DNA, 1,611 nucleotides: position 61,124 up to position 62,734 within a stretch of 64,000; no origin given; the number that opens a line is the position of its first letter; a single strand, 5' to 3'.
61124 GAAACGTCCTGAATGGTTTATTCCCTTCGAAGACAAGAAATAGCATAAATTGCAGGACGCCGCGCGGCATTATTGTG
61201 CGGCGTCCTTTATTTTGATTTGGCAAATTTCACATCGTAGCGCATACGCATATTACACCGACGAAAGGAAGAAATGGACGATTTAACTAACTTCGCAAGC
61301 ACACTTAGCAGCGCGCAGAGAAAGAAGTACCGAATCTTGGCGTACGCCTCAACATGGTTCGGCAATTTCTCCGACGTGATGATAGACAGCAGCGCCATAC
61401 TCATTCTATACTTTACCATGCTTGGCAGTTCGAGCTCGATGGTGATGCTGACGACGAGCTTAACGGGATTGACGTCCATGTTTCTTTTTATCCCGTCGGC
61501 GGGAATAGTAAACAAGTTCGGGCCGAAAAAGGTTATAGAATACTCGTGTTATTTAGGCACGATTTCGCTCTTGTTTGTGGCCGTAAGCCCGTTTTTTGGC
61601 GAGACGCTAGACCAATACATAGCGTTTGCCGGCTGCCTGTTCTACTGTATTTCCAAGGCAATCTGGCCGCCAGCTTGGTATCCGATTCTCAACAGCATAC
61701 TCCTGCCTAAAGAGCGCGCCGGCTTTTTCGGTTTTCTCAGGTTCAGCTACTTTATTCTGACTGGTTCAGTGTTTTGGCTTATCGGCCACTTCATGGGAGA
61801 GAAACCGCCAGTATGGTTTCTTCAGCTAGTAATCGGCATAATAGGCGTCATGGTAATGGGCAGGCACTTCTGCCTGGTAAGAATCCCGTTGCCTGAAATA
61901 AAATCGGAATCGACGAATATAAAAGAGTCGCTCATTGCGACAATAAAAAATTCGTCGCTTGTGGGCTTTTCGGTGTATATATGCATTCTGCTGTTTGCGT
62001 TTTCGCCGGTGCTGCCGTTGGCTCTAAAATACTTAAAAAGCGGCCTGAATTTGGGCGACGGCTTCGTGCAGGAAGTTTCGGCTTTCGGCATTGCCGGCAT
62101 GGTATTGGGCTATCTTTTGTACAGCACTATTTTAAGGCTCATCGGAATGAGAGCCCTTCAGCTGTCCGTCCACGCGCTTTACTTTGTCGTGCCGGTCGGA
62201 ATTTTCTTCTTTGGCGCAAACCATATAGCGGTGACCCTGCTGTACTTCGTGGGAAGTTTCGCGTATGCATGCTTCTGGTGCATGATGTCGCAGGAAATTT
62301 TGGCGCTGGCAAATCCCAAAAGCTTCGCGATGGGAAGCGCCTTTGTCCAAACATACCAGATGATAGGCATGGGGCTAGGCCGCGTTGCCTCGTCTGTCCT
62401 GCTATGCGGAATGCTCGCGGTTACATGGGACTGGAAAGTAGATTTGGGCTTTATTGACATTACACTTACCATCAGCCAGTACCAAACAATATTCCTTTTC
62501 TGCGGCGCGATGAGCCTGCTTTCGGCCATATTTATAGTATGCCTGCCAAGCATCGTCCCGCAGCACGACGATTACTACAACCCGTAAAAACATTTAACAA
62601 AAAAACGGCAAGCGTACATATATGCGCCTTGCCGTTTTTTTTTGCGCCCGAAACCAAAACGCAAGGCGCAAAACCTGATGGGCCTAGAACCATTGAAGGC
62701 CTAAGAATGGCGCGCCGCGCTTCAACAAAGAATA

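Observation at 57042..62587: Orphan redox locus: U32-like Fe-S protein, three tandem QueG/RdhA-like proteins and an MFS permease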

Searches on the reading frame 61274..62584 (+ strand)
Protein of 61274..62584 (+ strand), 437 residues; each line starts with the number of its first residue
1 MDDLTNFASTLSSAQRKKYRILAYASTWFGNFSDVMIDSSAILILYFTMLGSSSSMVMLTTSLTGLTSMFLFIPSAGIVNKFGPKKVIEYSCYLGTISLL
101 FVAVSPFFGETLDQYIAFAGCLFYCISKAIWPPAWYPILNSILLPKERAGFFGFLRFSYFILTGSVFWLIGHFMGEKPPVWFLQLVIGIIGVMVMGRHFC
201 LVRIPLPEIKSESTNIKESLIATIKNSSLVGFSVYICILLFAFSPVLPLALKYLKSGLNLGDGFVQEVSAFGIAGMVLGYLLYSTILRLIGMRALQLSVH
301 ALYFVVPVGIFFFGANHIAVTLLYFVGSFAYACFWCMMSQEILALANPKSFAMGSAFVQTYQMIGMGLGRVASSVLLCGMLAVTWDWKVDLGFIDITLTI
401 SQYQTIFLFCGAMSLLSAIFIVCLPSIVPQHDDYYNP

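Call 3: search_protein_families(library=pfam, proteins=[window:61274-62584:+], max_evalue=0.1)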
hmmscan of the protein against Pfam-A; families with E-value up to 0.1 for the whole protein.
window:61274-62584:+ (437 aa): 1 family
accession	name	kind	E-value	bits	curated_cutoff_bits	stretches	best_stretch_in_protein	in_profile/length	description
PF07690.21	MFS_1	-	2.7e-10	40.1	33.4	1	28-369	2-346/347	Major Facilitator Superfamily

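Call 4: search_protein_families(library=ncbifam, proteins=[window:61274-62584:+], max_evalue=0.1)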
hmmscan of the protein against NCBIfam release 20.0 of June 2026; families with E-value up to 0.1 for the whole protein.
window:61274-62584:+ (437 aa): 0 families

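Call 73: search_solved_structures(query=window:61274-62584:+, max_evalue=1)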
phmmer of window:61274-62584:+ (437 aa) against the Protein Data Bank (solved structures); distinct sequences matched with E-value up to 1: 0.
